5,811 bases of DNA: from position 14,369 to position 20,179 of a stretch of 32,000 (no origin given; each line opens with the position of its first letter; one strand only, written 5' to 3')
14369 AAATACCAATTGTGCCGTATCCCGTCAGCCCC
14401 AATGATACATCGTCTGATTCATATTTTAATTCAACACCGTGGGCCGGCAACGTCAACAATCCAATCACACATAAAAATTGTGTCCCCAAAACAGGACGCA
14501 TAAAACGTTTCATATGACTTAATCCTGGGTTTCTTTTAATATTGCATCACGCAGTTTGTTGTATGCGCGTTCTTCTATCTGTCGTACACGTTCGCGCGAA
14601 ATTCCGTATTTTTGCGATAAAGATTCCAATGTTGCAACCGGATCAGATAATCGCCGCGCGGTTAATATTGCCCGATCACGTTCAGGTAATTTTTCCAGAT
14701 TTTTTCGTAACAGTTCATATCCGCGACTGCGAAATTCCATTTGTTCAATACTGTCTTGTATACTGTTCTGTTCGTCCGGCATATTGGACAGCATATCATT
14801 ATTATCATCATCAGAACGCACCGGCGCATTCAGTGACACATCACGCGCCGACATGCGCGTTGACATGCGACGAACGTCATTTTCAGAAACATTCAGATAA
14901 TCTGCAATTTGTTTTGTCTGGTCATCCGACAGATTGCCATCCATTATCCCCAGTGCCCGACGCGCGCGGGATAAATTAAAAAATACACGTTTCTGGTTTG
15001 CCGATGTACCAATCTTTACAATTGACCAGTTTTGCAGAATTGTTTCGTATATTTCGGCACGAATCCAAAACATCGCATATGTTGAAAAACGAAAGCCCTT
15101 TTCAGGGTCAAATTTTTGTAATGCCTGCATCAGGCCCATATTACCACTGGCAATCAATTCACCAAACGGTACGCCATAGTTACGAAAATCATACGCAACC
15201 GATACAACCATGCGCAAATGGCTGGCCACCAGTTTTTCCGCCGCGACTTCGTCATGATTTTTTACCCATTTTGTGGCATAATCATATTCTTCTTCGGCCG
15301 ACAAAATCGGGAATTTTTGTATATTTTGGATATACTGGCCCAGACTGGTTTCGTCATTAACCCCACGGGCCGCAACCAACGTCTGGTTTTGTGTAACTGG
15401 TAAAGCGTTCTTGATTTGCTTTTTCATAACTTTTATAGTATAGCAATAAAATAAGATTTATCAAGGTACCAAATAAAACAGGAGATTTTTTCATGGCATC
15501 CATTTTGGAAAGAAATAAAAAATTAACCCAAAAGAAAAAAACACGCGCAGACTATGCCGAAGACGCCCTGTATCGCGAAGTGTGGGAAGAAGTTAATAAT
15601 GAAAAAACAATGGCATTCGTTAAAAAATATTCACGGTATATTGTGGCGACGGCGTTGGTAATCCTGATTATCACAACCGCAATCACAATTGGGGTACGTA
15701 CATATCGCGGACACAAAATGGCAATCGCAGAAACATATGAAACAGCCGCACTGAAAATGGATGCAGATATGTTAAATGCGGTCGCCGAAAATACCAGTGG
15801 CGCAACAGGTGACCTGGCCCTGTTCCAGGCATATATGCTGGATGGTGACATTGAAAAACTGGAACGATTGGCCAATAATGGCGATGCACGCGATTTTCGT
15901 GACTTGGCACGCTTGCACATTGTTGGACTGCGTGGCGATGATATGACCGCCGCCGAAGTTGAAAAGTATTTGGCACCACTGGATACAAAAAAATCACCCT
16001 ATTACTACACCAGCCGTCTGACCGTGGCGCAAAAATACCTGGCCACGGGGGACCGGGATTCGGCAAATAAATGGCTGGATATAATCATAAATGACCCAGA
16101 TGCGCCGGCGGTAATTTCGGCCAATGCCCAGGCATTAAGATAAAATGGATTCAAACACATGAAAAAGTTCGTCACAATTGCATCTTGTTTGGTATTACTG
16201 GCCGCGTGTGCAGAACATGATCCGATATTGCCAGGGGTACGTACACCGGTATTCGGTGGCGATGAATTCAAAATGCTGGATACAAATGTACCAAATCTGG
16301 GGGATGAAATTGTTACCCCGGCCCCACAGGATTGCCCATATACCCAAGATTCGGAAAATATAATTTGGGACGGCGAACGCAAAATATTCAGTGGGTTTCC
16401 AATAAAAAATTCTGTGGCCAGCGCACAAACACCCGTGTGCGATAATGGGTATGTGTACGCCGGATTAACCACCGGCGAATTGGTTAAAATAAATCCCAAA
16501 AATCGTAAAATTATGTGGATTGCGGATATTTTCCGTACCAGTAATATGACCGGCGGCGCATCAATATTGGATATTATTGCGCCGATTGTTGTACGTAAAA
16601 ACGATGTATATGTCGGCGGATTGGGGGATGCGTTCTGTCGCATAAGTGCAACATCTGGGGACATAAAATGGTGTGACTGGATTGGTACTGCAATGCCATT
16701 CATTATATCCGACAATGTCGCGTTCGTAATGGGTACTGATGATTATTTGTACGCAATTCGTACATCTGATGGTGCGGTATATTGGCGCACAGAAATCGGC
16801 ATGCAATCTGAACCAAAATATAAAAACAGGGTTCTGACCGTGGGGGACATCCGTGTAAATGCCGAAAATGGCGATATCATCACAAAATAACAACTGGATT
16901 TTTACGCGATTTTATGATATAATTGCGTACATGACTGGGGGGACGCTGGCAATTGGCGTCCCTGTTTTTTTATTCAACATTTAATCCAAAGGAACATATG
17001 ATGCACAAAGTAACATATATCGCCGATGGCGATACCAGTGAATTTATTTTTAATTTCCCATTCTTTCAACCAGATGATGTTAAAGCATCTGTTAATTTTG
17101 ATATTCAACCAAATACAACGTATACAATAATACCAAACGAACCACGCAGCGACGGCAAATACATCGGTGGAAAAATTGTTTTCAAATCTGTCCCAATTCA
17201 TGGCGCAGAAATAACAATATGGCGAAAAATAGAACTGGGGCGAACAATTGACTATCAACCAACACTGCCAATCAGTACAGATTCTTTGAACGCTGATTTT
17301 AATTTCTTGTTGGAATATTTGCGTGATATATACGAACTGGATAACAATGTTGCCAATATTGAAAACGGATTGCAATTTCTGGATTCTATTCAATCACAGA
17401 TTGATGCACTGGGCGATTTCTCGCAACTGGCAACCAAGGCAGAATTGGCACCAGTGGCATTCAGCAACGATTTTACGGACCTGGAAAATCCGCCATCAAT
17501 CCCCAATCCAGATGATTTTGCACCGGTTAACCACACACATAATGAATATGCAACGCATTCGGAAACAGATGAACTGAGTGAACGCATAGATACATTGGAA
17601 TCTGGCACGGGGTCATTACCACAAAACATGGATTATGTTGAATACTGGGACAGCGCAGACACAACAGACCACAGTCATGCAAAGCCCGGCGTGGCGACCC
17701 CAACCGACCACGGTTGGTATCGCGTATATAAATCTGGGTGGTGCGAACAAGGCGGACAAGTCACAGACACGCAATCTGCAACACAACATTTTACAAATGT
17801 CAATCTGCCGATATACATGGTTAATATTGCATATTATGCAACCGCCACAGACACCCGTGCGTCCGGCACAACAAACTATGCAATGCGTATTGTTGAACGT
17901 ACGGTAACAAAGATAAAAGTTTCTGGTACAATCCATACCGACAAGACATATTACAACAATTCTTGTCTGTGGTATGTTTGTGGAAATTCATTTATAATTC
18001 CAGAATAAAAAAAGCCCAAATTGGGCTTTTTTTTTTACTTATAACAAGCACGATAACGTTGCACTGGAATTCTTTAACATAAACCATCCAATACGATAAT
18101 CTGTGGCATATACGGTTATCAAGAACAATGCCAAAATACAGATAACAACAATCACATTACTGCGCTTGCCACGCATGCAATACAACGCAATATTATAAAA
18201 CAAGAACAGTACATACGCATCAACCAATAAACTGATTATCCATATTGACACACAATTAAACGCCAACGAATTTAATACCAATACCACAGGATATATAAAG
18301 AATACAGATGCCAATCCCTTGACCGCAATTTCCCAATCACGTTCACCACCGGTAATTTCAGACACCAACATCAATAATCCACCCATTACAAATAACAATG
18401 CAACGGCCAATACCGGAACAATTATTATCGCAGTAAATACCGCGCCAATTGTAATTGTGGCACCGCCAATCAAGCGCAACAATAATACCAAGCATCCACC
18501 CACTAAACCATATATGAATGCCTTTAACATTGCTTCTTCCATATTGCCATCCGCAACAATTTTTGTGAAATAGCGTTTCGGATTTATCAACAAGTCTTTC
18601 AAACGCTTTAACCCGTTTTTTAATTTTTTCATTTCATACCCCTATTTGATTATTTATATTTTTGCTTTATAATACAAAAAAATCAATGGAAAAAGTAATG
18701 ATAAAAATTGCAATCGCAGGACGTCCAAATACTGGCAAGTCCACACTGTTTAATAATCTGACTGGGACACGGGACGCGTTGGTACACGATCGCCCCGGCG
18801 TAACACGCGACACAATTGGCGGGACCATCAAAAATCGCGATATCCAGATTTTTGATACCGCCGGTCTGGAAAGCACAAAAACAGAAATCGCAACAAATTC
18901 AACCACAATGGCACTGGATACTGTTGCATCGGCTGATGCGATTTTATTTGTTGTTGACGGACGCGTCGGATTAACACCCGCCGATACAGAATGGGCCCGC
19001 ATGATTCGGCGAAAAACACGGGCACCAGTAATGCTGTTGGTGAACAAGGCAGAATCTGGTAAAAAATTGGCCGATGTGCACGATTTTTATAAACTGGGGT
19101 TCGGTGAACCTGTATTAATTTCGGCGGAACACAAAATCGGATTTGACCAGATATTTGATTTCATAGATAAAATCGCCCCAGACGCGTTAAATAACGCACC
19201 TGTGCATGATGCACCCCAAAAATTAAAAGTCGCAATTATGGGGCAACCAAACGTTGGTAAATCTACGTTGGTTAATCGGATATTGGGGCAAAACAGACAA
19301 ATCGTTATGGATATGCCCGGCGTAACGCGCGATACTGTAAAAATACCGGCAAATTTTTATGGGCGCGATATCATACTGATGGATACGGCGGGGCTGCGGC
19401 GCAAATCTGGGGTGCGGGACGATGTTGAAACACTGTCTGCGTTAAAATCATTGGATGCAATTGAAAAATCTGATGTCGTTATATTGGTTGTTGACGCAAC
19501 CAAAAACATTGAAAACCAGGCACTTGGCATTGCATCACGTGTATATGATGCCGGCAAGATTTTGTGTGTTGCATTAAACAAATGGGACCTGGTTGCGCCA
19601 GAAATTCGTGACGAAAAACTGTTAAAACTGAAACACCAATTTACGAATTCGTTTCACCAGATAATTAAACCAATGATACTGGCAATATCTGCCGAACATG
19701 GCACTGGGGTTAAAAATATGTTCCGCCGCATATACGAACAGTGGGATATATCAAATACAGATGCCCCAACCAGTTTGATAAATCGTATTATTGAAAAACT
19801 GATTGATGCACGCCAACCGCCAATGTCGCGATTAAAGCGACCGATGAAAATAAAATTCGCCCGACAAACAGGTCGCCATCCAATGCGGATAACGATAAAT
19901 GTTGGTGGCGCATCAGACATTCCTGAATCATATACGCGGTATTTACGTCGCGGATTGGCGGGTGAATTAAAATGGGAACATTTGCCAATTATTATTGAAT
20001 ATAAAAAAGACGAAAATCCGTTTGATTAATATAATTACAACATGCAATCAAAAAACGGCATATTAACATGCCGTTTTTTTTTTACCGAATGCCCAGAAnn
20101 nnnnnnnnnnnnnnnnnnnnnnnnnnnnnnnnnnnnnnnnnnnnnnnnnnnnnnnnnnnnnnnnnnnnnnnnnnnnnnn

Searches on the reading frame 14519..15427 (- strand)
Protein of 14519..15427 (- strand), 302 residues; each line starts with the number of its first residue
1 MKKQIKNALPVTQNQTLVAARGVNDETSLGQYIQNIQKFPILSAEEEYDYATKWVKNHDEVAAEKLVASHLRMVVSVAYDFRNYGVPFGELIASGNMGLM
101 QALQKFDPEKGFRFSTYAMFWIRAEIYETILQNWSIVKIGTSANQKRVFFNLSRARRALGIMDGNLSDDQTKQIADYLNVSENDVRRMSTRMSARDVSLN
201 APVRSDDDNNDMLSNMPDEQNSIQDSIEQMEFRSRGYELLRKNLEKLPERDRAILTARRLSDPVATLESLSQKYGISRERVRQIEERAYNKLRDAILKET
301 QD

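Call 14: search_protein_families(library=pfam, proteins=[window:14519-15427:-], max_evalue=0.001)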
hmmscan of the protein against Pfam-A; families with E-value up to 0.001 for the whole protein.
window:14519-15427:- (302 aa): 4 families
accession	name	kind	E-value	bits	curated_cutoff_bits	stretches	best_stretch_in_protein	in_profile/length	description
PF04542.20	Sigma70_r2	-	1.3e-16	60.6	24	1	66-134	1-69/71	Sigma-70 region 2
PF04545.22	Sigma70_r4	-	6.4e-16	58.1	24.1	1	244-293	2-49/50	Sigma-70, region 4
PF00140.25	Sigma70_r1_2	-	7.9e-06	26.2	22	1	28-53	2-27/34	Sigma-70 factor, region 1.2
PF08281.18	Sigma70_r4_2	-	6.9e-05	22.8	25.7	0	239-261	3-25/54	Sigma-70, region 4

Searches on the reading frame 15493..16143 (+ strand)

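Call 14: search_protein_families(library=pfam, proteins=[window:15493-16143:+], max_evalue=0.001)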
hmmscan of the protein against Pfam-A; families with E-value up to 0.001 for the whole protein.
window:15493-16143:+ (216 aa): 1 family
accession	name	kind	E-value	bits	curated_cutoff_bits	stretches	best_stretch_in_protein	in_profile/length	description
PF10858.15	DUF2659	-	1.7e-05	25.1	27.7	0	150-215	147-212/216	Protein of unknown function (DUF2659)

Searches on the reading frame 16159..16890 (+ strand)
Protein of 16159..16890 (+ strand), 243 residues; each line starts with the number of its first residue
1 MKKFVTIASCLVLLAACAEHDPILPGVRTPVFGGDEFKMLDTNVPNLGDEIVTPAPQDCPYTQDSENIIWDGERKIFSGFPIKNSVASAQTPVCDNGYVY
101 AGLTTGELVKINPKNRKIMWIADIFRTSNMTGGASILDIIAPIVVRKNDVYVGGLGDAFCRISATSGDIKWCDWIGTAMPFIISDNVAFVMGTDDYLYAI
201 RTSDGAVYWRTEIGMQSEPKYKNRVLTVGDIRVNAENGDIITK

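Call 14: search_protein_families(library=pfam, proteins=[window:16159-16890:+], max_evalue=0.001)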
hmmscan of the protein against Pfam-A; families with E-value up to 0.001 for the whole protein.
window:16159-16890:+ (243 aa): 2 families
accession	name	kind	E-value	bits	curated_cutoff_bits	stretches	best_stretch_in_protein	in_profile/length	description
PF13360.13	PQQ_2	-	2.5e-12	47.4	27.6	1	85-211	107-233/233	Outer membrane protein assembly factor BamB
PF13570.13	Beta-prop_ACSF4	-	1.1e-06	28.7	133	0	146-215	60-133/329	Beta-alanine-activating enzyme, beta-propeller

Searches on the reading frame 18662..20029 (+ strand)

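Call 14: search_protein_families(library=pfam, proteins=[window:18662-20029:+], max_evalue=0.001)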
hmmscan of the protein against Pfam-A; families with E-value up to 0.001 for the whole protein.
window:18662-20029:+ (455 aa): 22 families
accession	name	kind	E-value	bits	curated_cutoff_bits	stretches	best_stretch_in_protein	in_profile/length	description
PF01926.29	MMR_HSR1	-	9.5e-51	171.1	21.9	2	15-129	1-113/113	50S ribosome-binding GTPase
PF02421.24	FeoB_N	-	7e-28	97.6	27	2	189-354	2-153/156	Ferrous iron transport protein B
PF00009.33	GTP_EFTU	-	3.3e-18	66.4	26.5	1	266-359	89-184/188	Elongation factor Tu GTP binding domain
PF14714.11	KH_dom-like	-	2.9e-15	56.8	27.3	1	369-448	3-81/81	KH-domain-like of EngA bacterial GTPase enzymes, C-terminal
PF00350.29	Dynamin_N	-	1.4e-13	51.6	27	0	190-228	1-38/168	Dynamin family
PF08477.19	Roc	-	3.3e-09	37.5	27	0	15-130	1-118/119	Ras of Complex, Roc, domain of DAPkinase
PF04548.22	AIG1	-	3.9e-08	33.3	27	1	189-285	2-98/212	AIG1 family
PF02263.25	GBP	-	4.5e-07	29.7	21.1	0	8-91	16-107/264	Guanylate-binding protein, N-terminal domain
PF00448.28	SRP54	-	5.4e-07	29.9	22.7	0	234-309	83-151/196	SRP54-type protein, GTPase domain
PF00071.28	Ras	-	5.6e-07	29.7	21.6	0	189-360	1-159/162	Ras family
PF00025.27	Arf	-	6e-07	29.5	22.3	0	11-132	12-127/174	ADP-ribosylation factor family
PF03193.22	RsgA_GTPase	-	1.7e-06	28.4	30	0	189-217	108-136/174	RsgA GTPase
PF13401.12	AAA_22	-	3e-06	28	27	0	190-291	8-104/130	AAA domain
PF19993.5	DO-GTPase2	-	3.9e-06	27.1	27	0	57-103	87-132/226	Double-GTPase 2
PF03308.22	MeaB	-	1.3e-05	24.8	23.1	0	289-364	164-238/273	Methylmalonyl Co-A mutase-associated GTPase MeaB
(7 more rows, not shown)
